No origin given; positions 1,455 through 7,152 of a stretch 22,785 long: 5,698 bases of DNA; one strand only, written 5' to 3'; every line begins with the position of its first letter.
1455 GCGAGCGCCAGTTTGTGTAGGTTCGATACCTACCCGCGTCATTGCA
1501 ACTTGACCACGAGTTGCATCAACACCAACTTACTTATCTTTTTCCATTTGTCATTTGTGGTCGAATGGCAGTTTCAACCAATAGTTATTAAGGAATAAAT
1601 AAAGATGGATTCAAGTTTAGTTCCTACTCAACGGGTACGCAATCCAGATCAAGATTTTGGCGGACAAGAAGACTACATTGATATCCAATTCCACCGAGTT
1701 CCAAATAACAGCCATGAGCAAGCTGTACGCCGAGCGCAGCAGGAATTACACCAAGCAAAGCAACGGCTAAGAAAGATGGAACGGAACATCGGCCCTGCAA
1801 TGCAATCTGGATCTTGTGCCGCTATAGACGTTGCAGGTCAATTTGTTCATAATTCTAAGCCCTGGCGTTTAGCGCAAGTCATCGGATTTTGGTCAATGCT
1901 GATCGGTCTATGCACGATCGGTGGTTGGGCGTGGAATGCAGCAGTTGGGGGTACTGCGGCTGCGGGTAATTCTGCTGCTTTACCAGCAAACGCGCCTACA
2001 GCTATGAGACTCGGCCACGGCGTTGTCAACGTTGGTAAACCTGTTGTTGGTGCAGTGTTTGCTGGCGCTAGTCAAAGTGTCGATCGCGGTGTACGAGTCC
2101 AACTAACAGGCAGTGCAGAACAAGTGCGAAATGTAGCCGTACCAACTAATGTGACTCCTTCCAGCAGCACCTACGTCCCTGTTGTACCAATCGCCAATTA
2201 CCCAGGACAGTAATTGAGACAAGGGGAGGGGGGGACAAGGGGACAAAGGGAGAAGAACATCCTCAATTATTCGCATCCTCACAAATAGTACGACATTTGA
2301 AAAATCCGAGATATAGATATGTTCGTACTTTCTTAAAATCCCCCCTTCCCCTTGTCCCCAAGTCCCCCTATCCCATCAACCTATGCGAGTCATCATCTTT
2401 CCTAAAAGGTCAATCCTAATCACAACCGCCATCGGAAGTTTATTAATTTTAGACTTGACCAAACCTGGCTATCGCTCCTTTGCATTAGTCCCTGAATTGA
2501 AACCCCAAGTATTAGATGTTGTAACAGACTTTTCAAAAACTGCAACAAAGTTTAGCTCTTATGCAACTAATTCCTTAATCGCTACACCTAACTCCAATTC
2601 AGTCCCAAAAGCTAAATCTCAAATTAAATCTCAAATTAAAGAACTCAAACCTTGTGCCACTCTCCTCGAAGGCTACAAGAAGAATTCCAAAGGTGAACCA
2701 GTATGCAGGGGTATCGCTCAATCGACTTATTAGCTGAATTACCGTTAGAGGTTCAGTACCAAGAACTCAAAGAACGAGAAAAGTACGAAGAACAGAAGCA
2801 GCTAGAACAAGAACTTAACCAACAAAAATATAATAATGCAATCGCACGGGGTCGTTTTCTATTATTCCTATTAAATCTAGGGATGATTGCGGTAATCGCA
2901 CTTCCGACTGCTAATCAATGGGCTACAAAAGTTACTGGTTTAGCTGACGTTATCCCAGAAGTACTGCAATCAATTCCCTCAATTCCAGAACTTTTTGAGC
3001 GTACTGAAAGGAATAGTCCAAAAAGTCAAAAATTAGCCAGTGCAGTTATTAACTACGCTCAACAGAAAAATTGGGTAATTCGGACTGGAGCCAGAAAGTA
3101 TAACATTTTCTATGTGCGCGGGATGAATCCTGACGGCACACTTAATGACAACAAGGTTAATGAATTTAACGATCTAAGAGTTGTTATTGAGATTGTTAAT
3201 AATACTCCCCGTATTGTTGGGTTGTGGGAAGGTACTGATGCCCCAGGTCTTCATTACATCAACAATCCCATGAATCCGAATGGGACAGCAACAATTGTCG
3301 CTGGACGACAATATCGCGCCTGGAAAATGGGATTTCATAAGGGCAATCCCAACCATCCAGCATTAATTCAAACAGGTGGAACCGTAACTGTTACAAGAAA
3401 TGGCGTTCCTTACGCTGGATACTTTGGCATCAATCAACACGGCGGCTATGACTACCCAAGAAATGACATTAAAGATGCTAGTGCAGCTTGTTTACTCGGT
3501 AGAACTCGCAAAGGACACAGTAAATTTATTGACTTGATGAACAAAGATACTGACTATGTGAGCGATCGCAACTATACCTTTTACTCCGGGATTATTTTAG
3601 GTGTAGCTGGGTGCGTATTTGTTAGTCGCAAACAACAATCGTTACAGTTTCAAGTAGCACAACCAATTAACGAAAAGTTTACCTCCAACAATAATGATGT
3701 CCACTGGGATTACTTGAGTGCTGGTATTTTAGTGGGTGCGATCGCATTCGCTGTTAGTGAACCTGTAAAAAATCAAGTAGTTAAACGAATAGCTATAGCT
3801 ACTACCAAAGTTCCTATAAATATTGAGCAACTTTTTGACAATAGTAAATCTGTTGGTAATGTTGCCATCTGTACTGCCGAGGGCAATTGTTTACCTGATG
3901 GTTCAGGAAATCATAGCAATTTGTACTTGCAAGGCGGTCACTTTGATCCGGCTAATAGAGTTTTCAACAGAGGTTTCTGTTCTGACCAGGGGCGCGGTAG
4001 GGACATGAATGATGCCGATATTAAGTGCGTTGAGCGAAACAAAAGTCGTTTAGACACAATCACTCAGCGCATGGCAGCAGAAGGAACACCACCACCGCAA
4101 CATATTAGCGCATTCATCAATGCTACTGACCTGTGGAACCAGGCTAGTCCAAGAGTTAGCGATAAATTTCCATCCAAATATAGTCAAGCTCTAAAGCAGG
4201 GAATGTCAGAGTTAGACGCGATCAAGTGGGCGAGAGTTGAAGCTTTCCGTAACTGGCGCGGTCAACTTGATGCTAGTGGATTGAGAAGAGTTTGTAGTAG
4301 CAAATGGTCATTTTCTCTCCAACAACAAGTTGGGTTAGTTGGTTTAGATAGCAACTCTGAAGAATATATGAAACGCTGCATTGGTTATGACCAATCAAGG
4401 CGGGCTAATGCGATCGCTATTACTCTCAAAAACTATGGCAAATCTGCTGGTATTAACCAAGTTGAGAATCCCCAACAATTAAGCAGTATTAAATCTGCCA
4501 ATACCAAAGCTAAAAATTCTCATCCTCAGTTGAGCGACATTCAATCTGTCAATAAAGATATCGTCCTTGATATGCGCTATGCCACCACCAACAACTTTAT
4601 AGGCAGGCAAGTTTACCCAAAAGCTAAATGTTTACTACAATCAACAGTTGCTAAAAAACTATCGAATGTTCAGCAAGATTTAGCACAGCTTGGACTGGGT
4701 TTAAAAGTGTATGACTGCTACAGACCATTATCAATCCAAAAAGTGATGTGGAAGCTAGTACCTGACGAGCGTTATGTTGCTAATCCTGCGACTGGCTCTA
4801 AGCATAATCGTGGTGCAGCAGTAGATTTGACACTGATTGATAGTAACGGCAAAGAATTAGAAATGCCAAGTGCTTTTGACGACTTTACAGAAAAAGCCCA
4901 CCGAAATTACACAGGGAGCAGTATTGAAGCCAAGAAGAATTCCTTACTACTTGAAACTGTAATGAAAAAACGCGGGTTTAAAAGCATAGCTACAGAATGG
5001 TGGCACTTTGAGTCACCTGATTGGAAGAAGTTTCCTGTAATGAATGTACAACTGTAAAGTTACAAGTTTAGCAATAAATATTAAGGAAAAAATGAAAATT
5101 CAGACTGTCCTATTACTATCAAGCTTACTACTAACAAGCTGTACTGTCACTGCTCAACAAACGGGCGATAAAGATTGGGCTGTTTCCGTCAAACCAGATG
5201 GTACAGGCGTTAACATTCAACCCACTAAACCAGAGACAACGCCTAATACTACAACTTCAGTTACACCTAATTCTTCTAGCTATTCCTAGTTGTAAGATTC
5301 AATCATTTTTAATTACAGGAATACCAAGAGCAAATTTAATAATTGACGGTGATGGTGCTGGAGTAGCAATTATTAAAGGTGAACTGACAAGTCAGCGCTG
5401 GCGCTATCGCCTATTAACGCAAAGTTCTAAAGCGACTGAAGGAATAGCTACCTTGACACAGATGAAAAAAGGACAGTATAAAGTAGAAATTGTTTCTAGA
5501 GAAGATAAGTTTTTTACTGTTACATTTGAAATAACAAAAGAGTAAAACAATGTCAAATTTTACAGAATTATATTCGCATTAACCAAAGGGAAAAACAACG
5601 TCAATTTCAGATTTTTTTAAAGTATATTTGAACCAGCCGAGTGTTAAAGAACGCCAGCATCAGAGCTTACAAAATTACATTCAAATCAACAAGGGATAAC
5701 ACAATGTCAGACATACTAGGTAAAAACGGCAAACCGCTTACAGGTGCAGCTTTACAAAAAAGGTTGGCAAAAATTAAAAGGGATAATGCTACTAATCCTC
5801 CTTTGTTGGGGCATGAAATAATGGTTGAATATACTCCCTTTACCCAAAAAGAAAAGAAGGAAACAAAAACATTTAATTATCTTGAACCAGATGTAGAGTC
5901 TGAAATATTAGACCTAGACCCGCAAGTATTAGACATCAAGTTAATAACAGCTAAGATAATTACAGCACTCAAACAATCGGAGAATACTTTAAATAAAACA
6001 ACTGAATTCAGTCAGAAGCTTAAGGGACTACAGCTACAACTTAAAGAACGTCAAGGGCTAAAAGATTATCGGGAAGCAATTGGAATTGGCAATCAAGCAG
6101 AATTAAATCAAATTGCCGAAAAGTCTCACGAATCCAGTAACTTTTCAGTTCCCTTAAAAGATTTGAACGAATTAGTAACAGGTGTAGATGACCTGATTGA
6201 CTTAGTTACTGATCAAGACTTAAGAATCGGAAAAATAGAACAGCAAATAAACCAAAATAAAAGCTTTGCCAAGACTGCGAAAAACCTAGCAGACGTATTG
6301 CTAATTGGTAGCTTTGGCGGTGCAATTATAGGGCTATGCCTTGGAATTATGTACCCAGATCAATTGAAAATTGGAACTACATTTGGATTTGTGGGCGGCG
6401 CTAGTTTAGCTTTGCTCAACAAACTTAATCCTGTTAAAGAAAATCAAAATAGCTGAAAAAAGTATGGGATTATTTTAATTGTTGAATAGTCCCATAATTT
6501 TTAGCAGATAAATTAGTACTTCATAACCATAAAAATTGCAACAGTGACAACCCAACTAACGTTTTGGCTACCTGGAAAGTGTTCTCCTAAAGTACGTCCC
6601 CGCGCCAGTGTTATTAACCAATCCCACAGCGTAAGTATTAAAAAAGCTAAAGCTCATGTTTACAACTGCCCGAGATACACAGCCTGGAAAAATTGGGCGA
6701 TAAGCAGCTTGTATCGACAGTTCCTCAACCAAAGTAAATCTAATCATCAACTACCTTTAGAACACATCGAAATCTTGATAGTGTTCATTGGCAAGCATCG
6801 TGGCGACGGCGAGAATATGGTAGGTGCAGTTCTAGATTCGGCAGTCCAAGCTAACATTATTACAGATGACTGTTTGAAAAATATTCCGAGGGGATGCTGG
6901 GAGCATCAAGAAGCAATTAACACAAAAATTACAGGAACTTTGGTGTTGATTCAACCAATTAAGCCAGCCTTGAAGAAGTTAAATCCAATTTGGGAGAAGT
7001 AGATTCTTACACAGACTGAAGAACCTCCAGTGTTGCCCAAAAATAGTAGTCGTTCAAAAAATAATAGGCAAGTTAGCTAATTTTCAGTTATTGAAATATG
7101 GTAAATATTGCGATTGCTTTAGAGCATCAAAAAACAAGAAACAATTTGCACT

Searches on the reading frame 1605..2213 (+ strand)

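Call 67: search_protein_families(library=pfam, proteins=[window:1605-2213:+], max_evalue=0.1)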
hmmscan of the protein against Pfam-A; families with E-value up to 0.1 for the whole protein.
window:1605-2213:+ (202 aa): 1 family
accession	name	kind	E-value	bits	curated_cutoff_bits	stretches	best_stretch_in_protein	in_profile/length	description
PF14349.11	SprA_N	-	0.062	12.6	27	1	9-65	135-189/510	Motility related/secretion protein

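Call 78: search_protein_families(library=phrogs, proteins=[window:1605-2213:+], max_evalue=0.001)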
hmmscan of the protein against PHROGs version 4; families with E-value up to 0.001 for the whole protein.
window:1605-2213:+ (202 aa): 0 families

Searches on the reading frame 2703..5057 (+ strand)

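Call 67: search_protein_families(library=pfam, proteins=[window:2703-5057:+], max_evalue=0.1)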
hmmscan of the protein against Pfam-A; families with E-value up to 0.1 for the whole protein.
window:2703-5057:+ (784 aa): 3 families
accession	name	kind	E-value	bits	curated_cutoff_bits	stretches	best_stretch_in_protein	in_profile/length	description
PF01427.22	Peptidase_M15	-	1.1e-38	133.4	27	1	609-773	4-186/199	D-ala-D-ala dipeptidase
PF02557.22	VanY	-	5.8e-06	26.6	25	1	644-769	3-127/132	D-alanyl-D-alanine carboxypeptidase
PF20225.4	DUF6584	-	0.034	14.6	27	0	548-618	62-135/171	Family of unknown function (DUF6584)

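Call 78: search_protein_families(library=phrogs, proteins=[window:2703-5057:+], max_evalue=0.001)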
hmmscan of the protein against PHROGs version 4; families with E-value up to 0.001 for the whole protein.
window:2703-5057:+ (784 aa): 2 families
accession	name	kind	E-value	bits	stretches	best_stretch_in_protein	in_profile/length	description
phrog_3000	-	unknown function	1.3e-20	74.9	1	110-294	5-195/209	-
phrog_33083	-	lysis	5.2e-06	26.4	1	107-225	246-364/456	endolysin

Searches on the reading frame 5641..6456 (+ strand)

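Call 4: search_protein_families(library=pfam, proteins=[window:5641-6456:+], max_evalue=0.01)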
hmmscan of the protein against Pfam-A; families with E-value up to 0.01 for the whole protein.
window:5641-6456:+ (271 aa): 1 family
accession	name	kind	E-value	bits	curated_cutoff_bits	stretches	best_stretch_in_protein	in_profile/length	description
PF09766.14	FmiP_Thoc5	-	0.0098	15.6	29.4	0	113-216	78-168/362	Fms-interacting protein/Thoc5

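Call 6: search_protein_families(library=ncbifam, proteins=[window:5641-6456:+], max_evalue=0.01)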
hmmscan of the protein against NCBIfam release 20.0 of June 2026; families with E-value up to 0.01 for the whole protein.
window:5641-6456:+ (271 aa): 0 families

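Call 78: search_protein_families(library=phrogs, proteins=[window:5641-6456:+], max_evalue=0.001)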
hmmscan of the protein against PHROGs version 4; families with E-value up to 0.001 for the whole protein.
window:5641-6456:+ (271 aa): 0 families

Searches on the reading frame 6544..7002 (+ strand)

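Call 4: search_protein_families(library=pfam, proteins=[window:6544-7002:+], max_evalue=0.01)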
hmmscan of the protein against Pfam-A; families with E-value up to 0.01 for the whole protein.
window:6544-7002:+ (152 aa): 0 families

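Call 6: search_protein_families(library=ncbifam, proteins=[window:6544-7002:+], max_evalue=0.01)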
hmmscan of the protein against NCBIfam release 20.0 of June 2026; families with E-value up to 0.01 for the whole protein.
window:6544-7002:+ (152 aa): 0 families

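Call 78: search_protein_families(library=phrogs, proteins=[window:6544-7002:+], max_evalue=0.001)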
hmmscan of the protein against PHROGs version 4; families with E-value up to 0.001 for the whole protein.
window:6544-7002:+ (152 aa): 2 families
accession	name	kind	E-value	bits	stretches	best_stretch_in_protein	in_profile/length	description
phrog_140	-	DNA, RNA and nucleotide metabolism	4.3e-05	24.3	1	3-69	37-85/219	RusA-like Holliday junction resolvase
phrog_11894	-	DNA, RNA and nucleotide metabolism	0.00052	21.3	1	38-119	24-105/122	RusA-like Holliday junction resolvase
